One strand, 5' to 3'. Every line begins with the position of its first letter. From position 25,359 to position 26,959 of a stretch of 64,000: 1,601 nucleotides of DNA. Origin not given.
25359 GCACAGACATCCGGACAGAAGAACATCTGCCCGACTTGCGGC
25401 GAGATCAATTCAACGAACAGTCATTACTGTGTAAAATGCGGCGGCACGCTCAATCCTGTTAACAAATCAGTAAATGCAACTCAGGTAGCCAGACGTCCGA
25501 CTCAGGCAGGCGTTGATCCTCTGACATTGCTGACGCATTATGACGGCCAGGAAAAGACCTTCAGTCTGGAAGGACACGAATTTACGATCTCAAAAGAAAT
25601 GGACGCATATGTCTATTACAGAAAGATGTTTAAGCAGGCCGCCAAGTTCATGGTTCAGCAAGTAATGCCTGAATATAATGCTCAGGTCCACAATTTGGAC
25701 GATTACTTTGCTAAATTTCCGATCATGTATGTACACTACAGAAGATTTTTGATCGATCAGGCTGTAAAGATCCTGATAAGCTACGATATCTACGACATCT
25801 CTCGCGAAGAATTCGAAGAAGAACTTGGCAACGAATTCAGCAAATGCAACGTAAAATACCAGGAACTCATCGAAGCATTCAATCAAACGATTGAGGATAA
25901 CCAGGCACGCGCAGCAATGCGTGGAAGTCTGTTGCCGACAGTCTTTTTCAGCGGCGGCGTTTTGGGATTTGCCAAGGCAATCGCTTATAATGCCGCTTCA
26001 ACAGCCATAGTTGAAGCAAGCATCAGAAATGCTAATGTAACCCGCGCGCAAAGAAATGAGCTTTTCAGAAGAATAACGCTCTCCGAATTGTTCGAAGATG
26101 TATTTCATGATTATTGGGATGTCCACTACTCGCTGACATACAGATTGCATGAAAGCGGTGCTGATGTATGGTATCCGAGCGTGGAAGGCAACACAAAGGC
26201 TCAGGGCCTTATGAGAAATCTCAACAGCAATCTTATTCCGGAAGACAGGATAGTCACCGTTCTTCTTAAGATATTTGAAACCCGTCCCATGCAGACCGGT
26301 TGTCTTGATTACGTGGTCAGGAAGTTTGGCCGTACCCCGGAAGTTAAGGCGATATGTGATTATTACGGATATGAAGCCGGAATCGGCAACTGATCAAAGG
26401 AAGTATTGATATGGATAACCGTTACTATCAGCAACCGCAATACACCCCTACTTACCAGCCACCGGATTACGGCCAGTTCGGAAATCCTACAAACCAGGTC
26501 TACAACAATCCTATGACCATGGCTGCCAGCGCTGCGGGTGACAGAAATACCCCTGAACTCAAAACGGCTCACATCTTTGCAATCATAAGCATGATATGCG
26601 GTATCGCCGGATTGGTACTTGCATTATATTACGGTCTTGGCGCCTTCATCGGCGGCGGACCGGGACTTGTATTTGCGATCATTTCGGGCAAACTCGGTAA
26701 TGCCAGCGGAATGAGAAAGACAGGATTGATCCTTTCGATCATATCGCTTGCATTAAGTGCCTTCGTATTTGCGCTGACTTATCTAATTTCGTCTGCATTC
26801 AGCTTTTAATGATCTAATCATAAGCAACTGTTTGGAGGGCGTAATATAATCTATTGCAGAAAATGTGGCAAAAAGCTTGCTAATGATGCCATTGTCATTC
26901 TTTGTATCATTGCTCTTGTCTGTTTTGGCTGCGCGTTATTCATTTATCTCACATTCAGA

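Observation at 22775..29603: Tandem Ser/Thr kinase - zinc-ribbon locus with conserved kinase heads and swapped tails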

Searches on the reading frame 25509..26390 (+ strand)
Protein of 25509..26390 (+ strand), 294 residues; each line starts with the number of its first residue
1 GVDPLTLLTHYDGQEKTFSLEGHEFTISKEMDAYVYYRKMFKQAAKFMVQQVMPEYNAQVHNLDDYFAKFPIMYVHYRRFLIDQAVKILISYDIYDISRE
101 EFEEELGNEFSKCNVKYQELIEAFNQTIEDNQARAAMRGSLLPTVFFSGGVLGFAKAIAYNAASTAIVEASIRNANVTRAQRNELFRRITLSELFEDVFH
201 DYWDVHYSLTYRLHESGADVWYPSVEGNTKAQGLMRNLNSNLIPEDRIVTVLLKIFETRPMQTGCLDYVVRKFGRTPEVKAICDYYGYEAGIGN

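Call 27: find_homologous_proteins(query=window:25509-26390:+, max_evalue=0.001)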
Query window:25509-26390:+ (294 aa): 9 proteins with E <= 0.001 among 515 candidates.
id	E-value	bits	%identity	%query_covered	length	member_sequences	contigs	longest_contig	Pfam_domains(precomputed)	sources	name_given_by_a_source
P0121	2.3e-133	462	68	99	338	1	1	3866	PF13240.12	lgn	-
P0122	1.3e-123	430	65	99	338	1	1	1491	PF13240.12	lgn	-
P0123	6.3e-123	428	65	99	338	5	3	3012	PF13240.12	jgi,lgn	-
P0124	6.3e-120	418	62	99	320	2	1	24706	-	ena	-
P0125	2.5e-117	410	62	99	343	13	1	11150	-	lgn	-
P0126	3.6e-115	402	59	99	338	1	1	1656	PF13240.12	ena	-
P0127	7.9e-109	382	56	100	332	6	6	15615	-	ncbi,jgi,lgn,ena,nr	ncbi:MAG: zinc ribbon domain-containing protein [Saccharofermentans sp.]|nr:zinc ribbon domain-conta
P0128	1.7e-108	381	57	99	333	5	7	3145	-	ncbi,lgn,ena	-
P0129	3.0e-105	370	54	99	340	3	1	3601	-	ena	-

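Call 28: find_encoding_contigs(protein=P0124, flank=8000, max_places=2)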
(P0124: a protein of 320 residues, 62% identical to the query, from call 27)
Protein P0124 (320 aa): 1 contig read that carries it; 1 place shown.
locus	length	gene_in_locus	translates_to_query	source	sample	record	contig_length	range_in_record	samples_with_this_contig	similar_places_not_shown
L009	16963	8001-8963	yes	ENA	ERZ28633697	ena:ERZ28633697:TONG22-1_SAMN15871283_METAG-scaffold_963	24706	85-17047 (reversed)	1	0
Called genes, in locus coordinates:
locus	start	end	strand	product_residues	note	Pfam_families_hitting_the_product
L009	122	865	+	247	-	-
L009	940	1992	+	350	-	PF00140:Sigma70_r1_2, PF04542:Sigma70_r2, PF04539:Sigma70_r3, PF04545:Sigma70_r4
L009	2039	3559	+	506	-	PF13375:RnfC_N, PF01512:Complex1_51K, PF12838:Fer4_7 (weak), PF13183:Fer4_8 (weak), PF13237:Fer4_10 (weak), PF13534:Fer4_17 (weak)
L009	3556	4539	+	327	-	PF03116:NQR2_RnfD_RnfE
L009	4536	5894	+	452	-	-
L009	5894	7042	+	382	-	-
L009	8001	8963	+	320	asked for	-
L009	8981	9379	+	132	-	-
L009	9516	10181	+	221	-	PF13240:Zn_Ribbon_1 (weak)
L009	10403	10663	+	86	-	-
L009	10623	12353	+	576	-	PF00239:Resolvase, PF07508:Recombinase, PF13408:Zn_ribbon_recom, PF14287:DUF4368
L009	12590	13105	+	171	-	PF07638:Sigma70_ECF (weak), PF04542:Sigma70_r2, PF08281:Sigma70_r4_2, PF04545:Sigma70_r4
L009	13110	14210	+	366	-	-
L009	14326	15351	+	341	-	-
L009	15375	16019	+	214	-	-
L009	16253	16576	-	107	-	PF00085:Thioredoxin, PF14595:Thioredoxin_9 (weak), PF13098:Thioredoxin_2, PF08534:Redoxin (faint), PF13728:TraF (weak), PF13905:Thioredoxin_8 (faint), PF07449:HyaE (weak)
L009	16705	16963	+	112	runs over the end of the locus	PF01638:HxlR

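Call 29: find_encoding_contigs(protein=P0127, flank=8000, max_places=3)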
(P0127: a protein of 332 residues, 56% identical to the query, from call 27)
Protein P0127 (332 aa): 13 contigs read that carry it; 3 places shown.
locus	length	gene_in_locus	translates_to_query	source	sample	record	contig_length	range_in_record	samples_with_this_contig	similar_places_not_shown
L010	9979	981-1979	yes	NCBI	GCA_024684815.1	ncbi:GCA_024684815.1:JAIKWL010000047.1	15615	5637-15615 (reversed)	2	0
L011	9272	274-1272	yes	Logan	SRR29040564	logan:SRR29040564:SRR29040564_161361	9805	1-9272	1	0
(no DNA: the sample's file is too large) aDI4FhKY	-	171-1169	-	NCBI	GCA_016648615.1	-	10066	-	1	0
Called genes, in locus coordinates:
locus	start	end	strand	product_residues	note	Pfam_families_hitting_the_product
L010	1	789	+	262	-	PF14057:GGGtGRT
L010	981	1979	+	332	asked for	-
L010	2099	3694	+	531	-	PF03553:Na_H_antiporter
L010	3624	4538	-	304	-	PF00892:EamA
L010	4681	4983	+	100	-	PF02583:Trns_repr_metal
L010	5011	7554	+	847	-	PF00403:HMA, PF00122:E1-E2_ATPase, PF00702:Hydrolase, PF08282:Hydrolase_3 (faint), PF00403:HMA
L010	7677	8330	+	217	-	PF00072:Response_reg, PF00486:Trans_reg_C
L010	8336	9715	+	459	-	PF00672:HAMP, PF00512:HisKA, PF02518:HATPase_c, PF13589:HATPase_c_3 (weak)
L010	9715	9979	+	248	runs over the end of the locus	-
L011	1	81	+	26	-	?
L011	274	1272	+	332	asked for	-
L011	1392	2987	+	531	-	PF03553:Na_H_antiporter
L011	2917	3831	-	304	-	PF00892:EamA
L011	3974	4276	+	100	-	PF02583:Trns_repr_metal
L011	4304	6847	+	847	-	PF00403:HMA, PF00122:E1-E2_ATPase, PF00702:Hydrolase, PF08282:Hydrolase_3 (faint), PF00403:HMA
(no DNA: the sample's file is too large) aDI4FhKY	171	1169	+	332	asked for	-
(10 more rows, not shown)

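Call 30: find_encoding_contigs(protein=P0125, flank=8000, max_places=2)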
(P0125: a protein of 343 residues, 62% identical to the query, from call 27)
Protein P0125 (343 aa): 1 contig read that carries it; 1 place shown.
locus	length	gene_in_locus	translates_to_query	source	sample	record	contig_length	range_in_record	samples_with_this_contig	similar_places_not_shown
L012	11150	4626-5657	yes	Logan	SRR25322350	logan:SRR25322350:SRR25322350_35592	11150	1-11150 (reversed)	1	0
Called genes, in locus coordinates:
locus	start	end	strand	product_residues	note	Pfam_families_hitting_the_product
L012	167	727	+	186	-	PF13560:HTH_31, PF01381:HTH_3, PF12844:HTH_19 (weak), PF13443:HTH_26 (faint)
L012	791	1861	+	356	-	PF01757:Acyl_transf_3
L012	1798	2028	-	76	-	-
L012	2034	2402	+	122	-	-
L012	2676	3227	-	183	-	PF19776:DUF6262 (faint), PF00440:TetR_N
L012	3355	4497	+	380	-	PF00561:Abhydrolase_1 (faint)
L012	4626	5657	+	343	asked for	-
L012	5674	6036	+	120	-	-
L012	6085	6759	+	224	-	-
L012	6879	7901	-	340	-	PF14311:DUF4379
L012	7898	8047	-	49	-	-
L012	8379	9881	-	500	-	PF01336:tRNA_anti-codon, PF00152:tRNA-synt_2, PF01409:tRNA-synt_2d (faint)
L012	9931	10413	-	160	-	PF03449:GreA_GreB_N, PF01272:GreA_GreB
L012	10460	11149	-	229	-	?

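Call 36: search_solved_structures(query=A3, max_evalue=1)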
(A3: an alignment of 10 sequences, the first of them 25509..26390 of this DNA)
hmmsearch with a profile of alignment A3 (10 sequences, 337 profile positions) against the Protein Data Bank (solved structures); distinct sequences matched with E-value up to 1: 4.
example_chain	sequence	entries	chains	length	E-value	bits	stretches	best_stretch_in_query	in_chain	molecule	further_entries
9ilk_A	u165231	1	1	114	0.25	13.6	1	107-173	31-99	Transcriptional regulator SarA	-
9ill_A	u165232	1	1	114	0.28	13.5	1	107-173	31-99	Transcriptional regulator SarA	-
2fnp_A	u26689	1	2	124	0.3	13.4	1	107-173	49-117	Staphylococcal accessory regulator A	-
2frh_A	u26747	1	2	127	0.35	13.1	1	107-173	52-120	Staphylococcal accessory regulator A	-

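Call 42: predict_structure(alignment_id=A3)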
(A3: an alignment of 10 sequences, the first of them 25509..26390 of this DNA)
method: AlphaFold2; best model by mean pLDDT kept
length: 294 residues; sequences in the alignment: 10
mean_pLDDT: 75.9   pTM: 0.72
mean pLDDT of the five models: 75.9, 72.9, 72.5, 71.1, 57.3
residues with pLDDT >= 90: 89; 70-90: 134; 50-70: 25; < 50: 46
segments of 3 or more residues with pLDDT < 50: 1-3, 136-174, 291-294
pLDDT, mean of each block of 10 residues (from residue 1): 58 91 92 91 86 83 77 82 90 86 72 71 69 49 29 29 39 59 76 82 90 91 87 94 94 90 89 90 83 36
secondary structure, 60 per line:
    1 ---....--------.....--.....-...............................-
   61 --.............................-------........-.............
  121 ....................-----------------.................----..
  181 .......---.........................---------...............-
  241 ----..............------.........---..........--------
elements in order: H4-7 E16-20 E23-27 H29-59 H63-91 H99-106 H108-140 H158-174 H179-187 H191-215 H225-239 H245-258 H265-273 H277-286

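Call 48: fold_search(model_id=the predicted structure, library=pdb)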
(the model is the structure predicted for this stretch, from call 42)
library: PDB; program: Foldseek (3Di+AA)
matches with E <= 10: 173; with E <= 0.001: 0
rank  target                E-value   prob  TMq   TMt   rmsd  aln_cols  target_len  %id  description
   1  6grj_I                3.4e-01  0.12  0.15  0.14  30.7       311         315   12  Structure of the AhlB pore of the tripartite alpha-pore forming toxin, AHL, from Aeromonas hydrophila. (released 2019-07-03)
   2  6r1j_D                3.7e-01  0.09  0.11  0.12  27.8       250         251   12  Structure of the soluble AhlC triple head mutant of the tripartite alpha-pore forming toxin, AHL, from Aeromonas hydro (released 2019-07-10)
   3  6grj_D                7.1e-01  0.08  0.15  0.14  30.5       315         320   12  Structure of the AhlB pore of the tripartite alpha-pore forming toxin, AHL, from Aeromonas hydrophila. (released 2019-07-03)
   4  6r1j_J                7.4e-01  0.14  0.16  0.17  27.4       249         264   10  Structure of the soluble AhlC triple head mutant of the tripartite alpha-pore forming toxin, AHL, from Aeromonas hydro (released 2019-07-10)
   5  6h2f_B                7.4e-01  0.09  0.15  0.14  32.3       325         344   12  Structure of the pre-pore AhlB of the tripartite alpha-pore forming toxin, AHL, from Aeromonas hydrophila. (released 2019-07-10)
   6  7a0g_III              7.8e-01  0.08  0.14  0.13  29.4       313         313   14  Structure of the SmhB pore of the tripartite alpha-pore forming toxin, Smh, from Serratia marcescens. (released 2021-03-31)
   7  7a0g_BBB              8.1e-01  0.11  0.17  0.15  32.3       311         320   12  Structure of the SmhB pore of the tripartite alpha-pore forming toxin, Smh, from Serratia marcescens. (released 2021-03-31)
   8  7a0g_DDD              8.1e-01  0.10  0.17  0.16  31.3       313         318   12  Structure of the SmhB pore of the tripartite alpha-pore forming toxin, Smh, from Serratia marcescens. (released 2021-03-31)
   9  6grj_B                8.1e-01  0.08  0.15  0.14  31.8       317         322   11  Structure of the AhlB pore of the tripartite alpha-pore forming toxin, AHL, from Aeromonas hydrophila. (released 2019-07-03)
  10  7a27_CCC              8.9e-01  0.12  0.17  0.15  25.9       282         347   12  Structure of soluble SmhA crystal form 2 of the tripartite alpha-pore forming toxin, Smh, from Serratia marcescens. (released 2021-03-31)
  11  6h2x                  1.1e+00  0.05  0.12  0.10  36.9       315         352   12  MukB coiled-coil elbow from E. coli (released 2019-03-06)
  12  6muv_f                1.2e+00  0.13  0.16  0.22  12.5       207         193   12  The structure of the Plasmodium falciparum 20S proteasome in complex with two PA28 activators (released 2019-08-07)
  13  9uxh_F                1.3e+00  0.08  0.17  0.09  27.5       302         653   10  type II Lamassu, LmuACB with DNA (released 2026-03-25)
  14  7a0g_HHH              1.3e+00  0.03  0.11  0.10  32.8       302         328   12  Structure of the SmhB pore of the tripartite alpha-pore forming toxin, Smh, from Serratia marcescens. (released 2021-03-31)
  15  6tao_A                1.4e+00  0.09  0.18  0.16  26.6       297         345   11  The cytotoxin MakE from Vibrio cholerae (released 2020-11-18)
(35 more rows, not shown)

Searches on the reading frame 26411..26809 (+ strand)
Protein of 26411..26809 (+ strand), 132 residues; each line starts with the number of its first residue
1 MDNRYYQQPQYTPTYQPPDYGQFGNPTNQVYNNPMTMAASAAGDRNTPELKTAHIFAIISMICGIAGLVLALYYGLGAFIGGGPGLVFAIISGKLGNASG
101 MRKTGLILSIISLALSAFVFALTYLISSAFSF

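Call 6: search_protein_families(library=pfam, proteins=[window:26411-26809:+], max_evalue=0.1)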
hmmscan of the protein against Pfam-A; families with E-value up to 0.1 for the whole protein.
window:26411-26809:+ (132 aa): 1 family
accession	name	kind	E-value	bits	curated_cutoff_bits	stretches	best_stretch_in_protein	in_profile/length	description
PF07344.16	Amastin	-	0.0066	16.8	27.2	1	45-123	57-115/157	Amastin surface glycoprotein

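Call 23: search_protein_families(library=padloc, proteins=[window:26411-26809:+], max_evalue=0.01)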
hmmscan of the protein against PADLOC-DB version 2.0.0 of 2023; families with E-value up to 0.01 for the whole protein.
window:26411-26809:+ (132 aa): 0 families

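Call 24: search_protein_families(library=ncbifam, proteins=[window:26411-26809:+], max_evalue=0.01)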
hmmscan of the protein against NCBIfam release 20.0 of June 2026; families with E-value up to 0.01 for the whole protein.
window:26411-26809:+ (132 aa): 0 families
